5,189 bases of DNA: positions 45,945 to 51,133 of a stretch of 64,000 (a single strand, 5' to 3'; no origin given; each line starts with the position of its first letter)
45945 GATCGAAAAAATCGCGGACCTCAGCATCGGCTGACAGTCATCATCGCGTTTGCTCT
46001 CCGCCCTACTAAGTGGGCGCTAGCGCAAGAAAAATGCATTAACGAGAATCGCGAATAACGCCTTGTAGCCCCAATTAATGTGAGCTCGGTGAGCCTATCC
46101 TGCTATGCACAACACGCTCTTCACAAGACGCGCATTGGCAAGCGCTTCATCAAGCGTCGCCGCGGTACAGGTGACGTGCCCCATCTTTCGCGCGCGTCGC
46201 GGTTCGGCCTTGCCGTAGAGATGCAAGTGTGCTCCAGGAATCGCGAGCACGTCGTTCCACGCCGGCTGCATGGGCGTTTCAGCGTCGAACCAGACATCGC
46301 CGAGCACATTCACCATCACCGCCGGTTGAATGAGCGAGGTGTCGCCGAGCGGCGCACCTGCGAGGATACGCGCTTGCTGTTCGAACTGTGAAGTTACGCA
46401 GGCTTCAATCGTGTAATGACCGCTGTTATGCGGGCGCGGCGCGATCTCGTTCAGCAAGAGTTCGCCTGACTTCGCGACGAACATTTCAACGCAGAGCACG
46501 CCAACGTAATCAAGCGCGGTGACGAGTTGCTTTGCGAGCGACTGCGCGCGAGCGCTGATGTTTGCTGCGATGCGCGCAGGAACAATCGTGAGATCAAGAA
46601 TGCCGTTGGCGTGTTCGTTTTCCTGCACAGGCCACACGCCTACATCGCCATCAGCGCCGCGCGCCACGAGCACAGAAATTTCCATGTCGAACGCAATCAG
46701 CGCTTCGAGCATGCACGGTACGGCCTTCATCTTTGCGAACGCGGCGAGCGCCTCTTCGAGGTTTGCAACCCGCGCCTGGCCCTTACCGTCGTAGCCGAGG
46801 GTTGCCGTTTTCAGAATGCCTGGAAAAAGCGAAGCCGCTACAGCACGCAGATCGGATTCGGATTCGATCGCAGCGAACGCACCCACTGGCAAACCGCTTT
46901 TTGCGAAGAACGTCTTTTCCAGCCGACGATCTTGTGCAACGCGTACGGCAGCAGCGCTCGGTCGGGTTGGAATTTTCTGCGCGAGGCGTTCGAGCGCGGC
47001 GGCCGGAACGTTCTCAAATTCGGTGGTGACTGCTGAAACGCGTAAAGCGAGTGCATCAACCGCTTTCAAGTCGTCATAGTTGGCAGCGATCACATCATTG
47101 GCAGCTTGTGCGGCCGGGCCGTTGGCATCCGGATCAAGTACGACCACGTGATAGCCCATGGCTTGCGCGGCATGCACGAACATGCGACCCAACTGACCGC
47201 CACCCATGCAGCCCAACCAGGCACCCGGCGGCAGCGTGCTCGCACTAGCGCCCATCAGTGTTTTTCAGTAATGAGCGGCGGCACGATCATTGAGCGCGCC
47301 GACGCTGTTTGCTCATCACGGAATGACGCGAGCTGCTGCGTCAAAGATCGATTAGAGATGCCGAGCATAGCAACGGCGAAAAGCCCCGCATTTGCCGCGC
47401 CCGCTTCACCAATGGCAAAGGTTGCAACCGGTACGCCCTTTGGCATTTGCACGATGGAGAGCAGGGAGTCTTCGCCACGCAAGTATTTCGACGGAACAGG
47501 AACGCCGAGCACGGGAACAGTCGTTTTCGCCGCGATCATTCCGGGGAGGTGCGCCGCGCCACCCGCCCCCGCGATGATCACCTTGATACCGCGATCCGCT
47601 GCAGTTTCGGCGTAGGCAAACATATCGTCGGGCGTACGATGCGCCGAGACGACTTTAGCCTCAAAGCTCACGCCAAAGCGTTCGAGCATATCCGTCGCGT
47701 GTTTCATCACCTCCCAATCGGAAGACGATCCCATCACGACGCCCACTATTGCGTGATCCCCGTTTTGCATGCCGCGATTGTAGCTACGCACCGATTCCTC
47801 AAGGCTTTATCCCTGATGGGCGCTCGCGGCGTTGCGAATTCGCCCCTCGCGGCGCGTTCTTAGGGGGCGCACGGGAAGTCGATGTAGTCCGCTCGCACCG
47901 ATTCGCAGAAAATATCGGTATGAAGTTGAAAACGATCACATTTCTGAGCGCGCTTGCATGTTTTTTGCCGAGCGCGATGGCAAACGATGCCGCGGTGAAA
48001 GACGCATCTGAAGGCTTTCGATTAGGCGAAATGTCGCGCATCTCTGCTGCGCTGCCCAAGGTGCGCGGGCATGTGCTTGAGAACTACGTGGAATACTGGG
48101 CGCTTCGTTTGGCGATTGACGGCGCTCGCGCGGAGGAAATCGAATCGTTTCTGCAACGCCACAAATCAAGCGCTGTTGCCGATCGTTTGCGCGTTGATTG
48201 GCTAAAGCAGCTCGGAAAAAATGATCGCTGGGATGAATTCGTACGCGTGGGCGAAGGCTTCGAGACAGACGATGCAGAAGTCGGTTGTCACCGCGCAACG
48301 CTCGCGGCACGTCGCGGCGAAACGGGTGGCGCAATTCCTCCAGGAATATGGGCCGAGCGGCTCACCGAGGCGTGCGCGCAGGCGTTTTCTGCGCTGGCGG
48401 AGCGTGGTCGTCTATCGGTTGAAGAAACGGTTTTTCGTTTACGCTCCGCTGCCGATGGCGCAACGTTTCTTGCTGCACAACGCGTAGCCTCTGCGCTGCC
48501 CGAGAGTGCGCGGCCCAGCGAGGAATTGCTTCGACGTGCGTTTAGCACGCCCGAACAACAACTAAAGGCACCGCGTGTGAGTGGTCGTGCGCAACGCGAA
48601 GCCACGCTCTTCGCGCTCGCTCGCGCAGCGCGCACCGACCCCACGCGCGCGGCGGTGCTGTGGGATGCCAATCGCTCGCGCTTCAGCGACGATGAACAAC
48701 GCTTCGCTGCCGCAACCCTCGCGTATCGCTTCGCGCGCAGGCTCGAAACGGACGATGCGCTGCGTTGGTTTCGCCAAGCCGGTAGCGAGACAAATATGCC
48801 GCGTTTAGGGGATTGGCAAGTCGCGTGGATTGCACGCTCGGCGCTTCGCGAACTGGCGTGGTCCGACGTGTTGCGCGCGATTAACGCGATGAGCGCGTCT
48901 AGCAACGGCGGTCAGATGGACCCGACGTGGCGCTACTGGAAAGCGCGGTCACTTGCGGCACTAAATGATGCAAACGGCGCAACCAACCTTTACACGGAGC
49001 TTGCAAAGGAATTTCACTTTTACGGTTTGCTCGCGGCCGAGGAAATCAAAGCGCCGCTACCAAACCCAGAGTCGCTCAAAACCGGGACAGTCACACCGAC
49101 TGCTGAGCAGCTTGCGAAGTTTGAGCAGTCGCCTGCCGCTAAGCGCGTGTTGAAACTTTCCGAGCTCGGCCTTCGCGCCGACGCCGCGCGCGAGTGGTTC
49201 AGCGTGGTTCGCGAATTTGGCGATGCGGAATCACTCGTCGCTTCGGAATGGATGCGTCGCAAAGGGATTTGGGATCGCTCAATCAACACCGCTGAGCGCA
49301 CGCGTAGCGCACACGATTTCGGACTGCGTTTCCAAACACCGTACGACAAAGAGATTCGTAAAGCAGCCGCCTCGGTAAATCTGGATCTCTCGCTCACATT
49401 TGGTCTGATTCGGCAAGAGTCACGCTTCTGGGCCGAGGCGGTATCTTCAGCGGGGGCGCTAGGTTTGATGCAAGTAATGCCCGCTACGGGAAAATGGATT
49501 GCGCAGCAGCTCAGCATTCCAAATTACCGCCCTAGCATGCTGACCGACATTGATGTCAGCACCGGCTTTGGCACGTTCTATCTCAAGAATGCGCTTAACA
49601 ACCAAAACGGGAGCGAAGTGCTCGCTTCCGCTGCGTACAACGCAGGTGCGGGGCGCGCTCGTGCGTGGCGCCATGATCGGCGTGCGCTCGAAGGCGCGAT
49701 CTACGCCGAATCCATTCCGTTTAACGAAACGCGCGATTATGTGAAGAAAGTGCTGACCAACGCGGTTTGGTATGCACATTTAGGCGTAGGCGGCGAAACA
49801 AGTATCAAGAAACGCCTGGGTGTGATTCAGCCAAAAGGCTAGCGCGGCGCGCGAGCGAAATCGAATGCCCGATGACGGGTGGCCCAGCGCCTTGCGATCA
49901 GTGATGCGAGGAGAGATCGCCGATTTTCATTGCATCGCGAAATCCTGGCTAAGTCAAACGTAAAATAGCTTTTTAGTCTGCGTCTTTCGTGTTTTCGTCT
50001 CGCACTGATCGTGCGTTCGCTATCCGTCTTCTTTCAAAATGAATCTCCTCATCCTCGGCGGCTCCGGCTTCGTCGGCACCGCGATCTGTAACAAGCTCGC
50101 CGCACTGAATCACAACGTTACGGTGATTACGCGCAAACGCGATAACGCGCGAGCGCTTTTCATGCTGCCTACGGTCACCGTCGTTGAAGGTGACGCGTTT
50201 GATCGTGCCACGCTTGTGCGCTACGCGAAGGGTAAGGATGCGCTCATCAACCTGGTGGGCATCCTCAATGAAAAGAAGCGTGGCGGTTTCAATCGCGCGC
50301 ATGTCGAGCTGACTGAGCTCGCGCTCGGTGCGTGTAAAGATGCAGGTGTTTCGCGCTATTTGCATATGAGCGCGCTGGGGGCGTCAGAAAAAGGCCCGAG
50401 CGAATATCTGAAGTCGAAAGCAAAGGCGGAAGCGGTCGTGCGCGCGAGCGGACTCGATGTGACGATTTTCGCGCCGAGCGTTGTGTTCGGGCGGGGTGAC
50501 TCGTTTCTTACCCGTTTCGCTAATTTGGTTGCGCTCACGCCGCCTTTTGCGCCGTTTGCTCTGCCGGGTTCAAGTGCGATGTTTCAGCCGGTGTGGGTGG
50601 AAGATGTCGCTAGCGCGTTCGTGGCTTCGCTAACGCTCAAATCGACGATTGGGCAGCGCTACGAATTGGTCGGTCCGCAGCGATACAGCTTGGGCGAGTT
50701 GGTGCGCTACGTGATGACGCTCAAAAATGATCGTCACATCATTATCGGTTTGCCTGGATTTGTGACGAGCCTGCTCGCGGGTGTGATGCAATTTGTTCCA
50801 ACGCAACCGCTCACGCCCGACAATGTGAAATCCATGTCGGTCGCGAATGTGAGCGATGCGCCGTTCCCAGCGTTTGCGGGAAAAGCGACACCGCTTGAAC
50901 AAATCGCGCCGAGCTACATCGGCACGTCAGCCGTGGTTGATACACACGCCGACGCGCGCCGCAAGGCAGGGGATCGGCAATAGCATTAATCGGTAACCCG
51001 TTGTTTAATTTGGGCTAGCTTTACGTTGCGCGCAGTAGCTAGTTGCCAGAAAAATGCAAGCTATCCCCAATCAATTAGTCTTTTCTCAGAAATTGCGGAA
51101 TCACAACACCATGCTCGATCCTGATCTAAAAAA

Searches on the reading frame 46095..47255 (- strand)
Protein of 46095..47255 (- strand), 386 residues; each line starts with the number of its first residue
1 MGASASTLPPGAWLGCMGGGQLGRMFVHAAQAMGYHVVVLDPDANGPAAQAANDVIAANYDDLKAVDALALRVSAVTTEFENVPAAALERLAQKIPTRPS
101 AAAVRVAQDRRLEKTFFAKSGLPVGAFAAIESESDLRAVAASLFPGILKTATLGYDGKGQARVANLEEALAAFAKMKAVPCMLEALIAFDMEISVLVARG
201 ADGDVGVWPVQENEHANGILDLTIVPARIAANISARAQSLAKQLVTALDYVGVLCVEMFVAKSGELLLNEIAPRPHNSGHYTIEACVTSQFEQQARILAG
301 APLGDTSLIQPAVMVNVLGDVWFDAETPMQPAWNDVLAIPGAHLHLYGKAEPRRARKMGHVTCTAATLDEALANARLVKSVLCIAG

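Call 20: search_protein_families(library=ncbifam, proteins=[window:46095-47255:-], max_evalue=0.00001)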
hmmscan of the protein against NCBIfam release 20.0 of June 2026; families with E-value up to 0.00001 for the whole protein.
window:46095-47255:- (386 aa): 12 families
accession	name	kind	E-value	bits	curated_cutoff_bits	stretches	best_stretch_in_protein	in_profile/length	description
NF004677.0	PRK06019.1-3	equivalog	2.8e-167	556.4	441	1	5-384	5-386/389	5-(carboxyamino)imidazole ribonucleotide synthase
NF004676.0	PRK06019.1-2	equivalog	4.5e-127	424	387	1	5-364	4-356/363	5-(carboxyamino)imidazole ribonucleotide synthase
NF004679.0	PRK06019.1-5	equivalog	2.7e-122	408.2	326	1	14-382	5-369/376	5-(carboxyamino)imidazole ribonucleotide synthase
NF004675.0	PRK06019.1-1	equivalog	1.4e-119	399.2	375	1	6-374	4-366/375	5-(carboxyamino)imidazole ribonucleotide synthase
TIGR01161.1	purK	equivalog_domain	9.8e-119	396.8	318.4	1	14-370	2-358/362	5-(carboxyamino)imidazole ribonucleotide synthase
NF004680.0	PRK06019.1-6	equivalog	4.1e-83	279.3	327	1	14-377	20-390/405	5-(carboxyamino)imidazole ribonucleotide synthase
NF004678.0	PRK06019.1-4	equivalog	3.3e-57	193.9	444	1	67-367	37-324/355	5-(carboxyamino)imidazole ribonucleotide synthase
NF006766.0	PRK09288.1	equivalog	4.4e-47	160.7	339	1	17-381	18-389/396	formate-dependent phosphoribosylglycinamide formyltransferase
TIGR01142.1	purT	equivalog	3e-39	135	502.15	1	17-382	5-377/380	phosphoribosylglycinamide formyltransferase 2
TIGR01205.1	D_ala_D_alaTIGR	subfamily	3.6e-07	29.5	245.65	1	99-286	96-298/318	D-alanine--D-alanine ligase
NF053643.1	Ddl_archaea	equivalog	8e-07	28.3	500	1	95-286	91-283/367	putative pseudomurein biosynthesis ATP-grasp protein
NF000372.1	D_ala_D_lac_VanI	exception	4.3e-06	26.3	700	1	211-276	245-311/341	D-alanine--(R)-lactate ligase VanI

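Call 27: find_related_loci(query=window:46095-47255:-, collection=genome_contigs, flank=10000)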
Query window:46095-47255:- (386 aa) in genome_contigs; peptide patterns used: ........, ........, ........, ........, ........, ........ (x = any residue, [..] = any of these).
599 stretches matched a pattern (row limit reached: there are more); 531 encode a relative of the query (tblastn E <= 1e-3); the best 80 are kept; 80 distinct loci.
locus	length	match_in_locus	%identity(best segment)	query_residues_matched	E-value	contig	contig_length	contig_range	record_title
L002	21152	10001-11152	91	1-384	0e+0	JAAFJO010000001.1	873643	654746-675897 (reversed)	MAG: Betaproteobacteria bacterium isolate bin28.maxbin.ball.060 WN_Betaproteobacteria_2_scaffold_1, whole genome shotgun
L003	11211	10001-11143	80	5-385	0e+0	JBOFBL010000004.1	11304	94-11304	MAG: Casimicrobium sp. isolate WFFMC_MAG_203 k139_1398888_flag=0_multi=9.9839_len=11304, whole genome shotgun sequence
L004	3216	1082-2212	78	8-385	0e+0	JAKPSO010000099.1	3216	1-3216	MAG: Pseudomonadota bacterium isolate JPNA_metabat.25 k141_980527, whole genome shotgun sequence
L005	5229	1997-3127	76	8-385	0e+0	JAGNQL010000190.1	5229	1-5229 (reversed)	MAG: Burkholderiales bacterium isolate Go_SlAct_bin_239 Go_SlAct_104145_length_5229_cov_5.406311, whole genome shotgun s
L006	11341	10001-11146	73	2-384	5e-179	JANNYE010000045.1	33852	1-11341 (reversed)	MAG: Burkholderiales bacterium isolate VAR_34_concoct_57 VAR_34_k141_3052387, whole genome shotgun sequence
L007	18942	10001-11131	74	8-385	2e-178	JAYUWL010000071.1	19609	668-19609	MAG: Burkholderiales bacterium isolate GL124_UP_metabinner_14_sub GL124_UP_metabinner_14_sub_70, whole genome shotgun se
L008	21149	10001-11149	75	8-385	2e-177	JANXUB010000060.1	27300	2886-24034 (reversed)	MAG: Burkholderiales bacterium isolate 339R_metabat_247 339R_k141_1730079, whole genome shotgun sequence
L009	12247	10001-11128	72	8-384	1e-172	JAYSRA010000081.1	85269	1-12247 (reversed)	MAG: Burkholderiales bacterium isolate GFS_11881 GFS_11881_80, whole genome shotgun sequence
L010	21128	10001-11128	72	9-385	1e-172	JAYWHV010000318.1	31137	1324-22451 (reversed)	MAG: Burkholderiales bacterium isolate GLR80_GL56_UP_1_concoct_93_sub GLR80_GL56_UP_1_concoct_93_sub_317, whole genome s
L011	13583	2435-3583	71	1-384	2e-172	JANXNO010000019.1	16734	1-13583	MAG: Burkholderiales bacterium isolate 340R_concoct_218 340R_k141_593032, whole genome shotgun sequence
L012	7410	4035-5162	72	8-384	1e-172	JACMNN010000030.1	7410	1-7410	MAG: Burkholderiales bacterium isolate LF-bin-172 FL-bin-172-contig-k141_165230, whole genome shotgun sequence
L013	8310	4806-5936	73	8-385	4e-171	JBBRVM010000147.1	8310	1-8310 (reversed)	MAG: Burkholderiales bacterium isolate La3_metabat2.149 La3_metabat2.149_K_143165_L_8310_cov_16.0000, whole genome shotg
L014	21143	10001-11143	73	8-385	5e-171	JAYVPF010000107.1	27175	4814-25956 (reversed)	MAG: Burkholderiales bacterium isolate GL72_DN_metabat_203_sub GL72_DN_metabat_203_sub_106, whole genome shotgun sequenc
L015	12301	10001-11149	71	1-384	4e-168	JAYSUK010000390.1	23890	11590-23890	MAG: Burkholderiales bacterium isolate GFS_12627 GFS_12627_389, whole genome shotgun sequence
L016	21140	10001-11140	75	4-384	8e-173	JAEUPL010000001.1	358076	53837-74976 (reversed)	MAG: Burkholderiales bacterium isolate new MAG-224 k141_2903269, whole genome shotgun sequence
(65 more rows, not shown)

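Call 35: find_encoding_contigs(protein=window:46095-47255:-, flank=2000, max_places=3)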
Protein window:46095-47255:- (386 aa): 1 contig read that carries it; 1 place shown.
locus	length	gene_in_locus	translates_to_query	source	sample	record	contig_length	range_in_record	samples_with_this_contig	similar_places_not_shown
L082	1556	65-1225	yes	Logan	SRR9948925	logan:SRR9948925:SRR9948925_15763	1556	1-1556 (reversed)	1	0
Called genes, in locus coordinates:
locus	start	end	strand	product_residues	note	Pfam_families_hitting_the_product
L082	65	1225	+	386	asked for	PF22660:RS_preATP-grasp-like, PF02222:ATP-grasp, PF07478:Dala_Dala_lig_C (weak), PF17769:PurK_C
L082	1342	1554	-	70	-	?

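Call 61: search_protein_families(library=ncbifam, proteins=[L016:11229-12110:-], max_evalue=0.01)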
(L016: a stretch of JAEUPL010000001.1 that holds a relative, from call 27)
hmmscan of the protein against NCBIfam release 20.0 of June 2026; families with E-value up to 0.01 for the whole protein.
L016:11229-12110:- (293 aa): 1 family
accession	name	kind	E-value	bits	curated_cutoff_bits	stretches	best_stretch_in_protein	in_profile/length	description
NF033207.2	midcut_by_XrtH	subfamily_domain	0.0054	16.8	45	1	247-290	24-65/175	midcut-by-XrtH protein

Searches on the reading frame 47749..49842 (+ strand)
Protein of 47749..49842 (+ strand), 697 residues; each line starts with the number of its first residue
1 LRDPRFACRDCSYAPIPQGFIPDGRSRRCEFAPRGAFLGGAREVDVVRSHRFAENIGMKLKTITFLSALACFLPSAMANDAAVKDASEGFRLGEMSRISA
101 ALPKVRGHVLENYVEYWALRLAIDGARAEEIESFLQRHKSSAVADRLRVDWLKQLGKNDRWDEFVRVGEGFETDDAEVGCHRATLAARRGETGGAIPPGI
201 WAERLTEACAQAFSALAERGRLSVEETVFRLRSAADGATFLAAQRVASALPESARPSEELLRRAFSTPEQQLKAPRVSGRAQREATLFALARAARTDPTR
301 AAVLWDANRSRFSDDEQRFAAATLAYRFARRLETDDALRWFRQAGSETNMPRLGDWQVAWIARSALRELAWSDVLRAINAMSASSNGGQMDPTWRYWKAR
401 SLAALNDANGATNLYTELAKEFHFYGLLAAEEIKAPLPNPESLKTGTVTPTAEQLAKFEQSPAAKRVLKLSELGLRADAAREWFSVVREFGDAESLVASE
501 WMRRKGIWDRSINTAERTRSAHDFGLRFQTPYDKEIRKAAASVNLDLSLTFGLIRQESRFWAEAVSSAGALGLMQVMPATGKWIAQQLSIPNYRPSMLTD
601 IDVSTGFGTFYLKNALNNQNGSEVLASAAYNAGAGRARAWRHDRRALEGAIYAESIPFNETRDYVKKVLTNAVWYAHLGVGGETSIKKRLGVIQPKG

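Call 20: search_protein_families(library=ncbifam, proteins=[window:47749-49842:+], max_evalue=0.00001)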
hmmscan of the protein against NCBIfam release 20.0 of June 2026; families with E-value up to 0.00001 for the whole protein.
window:47749-49842:+ (697 aa): 4 families
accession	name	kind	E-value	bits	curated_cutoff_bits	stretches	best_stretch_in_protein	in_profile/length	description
NF008631.0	PRK11619.1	equivalog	1.2e-53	182.5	536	1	93-678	47-627/644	murein transglycosylase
NF047373.1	BB0259_flg_lyt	exception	3.8e-52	178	234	1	301-678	305-691/705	flagellar assembly lytic transglycosylase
NF008670.0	PRK11671.1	equivalog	8.4e-08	31.8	375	1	534-636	194-305/359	membrane-bound lytic murein transglycosylase MltC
NF008050.0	PRK10783.1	equivalog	1.6e-06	26.7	508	1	531-670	103-239/457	murein transglycosylase D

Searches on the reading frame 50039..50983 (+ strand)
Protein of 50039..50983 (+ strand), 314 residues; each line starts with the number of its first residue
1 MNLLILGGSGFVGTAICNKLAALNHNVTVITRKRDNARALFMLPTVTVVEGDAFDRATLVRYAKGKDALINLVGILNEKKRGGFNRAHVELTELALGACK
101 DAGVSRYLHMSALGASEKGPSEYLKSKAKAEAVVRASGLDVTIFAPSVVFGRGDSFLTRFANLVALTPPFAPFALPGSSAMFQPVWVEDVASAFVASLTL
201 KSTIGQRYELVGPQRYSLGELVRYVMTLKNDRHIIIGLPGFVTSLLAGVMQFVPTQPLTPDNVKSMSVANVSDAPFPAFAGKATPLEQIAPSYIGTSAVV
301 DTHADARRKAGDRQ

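Call 43: search_protein_families(library=pfam, proteins=[window:50039-50983:+], max_evalue=0.1)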
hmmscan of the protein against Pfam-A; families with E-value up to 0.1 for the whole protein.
window:50039-50983:+ (314 aa): 14 families
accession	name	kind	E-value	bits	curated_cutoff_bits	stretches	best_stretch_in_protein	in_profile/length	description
PF13460.12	NAD_binding_10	-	9.5e-22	78.2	27.2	1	7-148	1-145/184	NAD(P)H-binding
PF01370.27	Epimerase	-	6.4e-18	65.5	20.9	1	4-203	2-230/240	NAD dependent epimerase/dehydratase family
PF01073.25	3Beta_HSD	-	5.5e-13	49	22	1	4-196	1-227/280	3-beta hydroxysteroid dehydrogenase/isomerase family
PF05368.20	NmrA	-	2.9e-12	47.3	27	1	3-167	5-164/298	NmrA-like family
PF03435.24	Sacchrp_dh_NADP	-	3e-07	31.3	25.1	1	4-74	2-77/129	Saccharopine dehydrogenase NADP binding domain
PF04321.23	RmlD_sub_bind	-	1.5e-06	28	27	2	121-171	123-174/287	RmlD substrate binding domain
PF07993.18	NAD_binding_4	-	1.3e-05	24.9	20.1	1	113-155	167-211/258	Male sterility protein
PF02254.24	TrkA_N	-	0.00011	23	23.8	1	5-60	2-56/116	TrkA-N domain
PF03807.23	F420_oxidored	-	0.0037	18.3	21.6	1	5-49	4-49/94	NADP oxidoreductase coenzyme F420-dependent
PF16363.11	GDP_Man_Dehyd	-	0.038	13.9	27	1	4-61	1-69/332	GDP-mannose 4,6 dehydratase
PF02558.23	ApbA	-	0.053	13.6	22.2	1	8-39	5-35/150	Ketopantoate reductase PanE/ApbA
PF01266.30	DAO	-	0.06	13.3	27.9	0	8-34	6-32/353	FAD dependent oxidoreductase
PF13439.12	Glyco_transf_4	-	0.077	13.4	28.5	0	7-46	2-38/170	Glycosyltransferase Family 4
PF00106.31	adh_short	-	0.09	12.7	26.6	0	4-62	4-67/195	short chain dehydrogenase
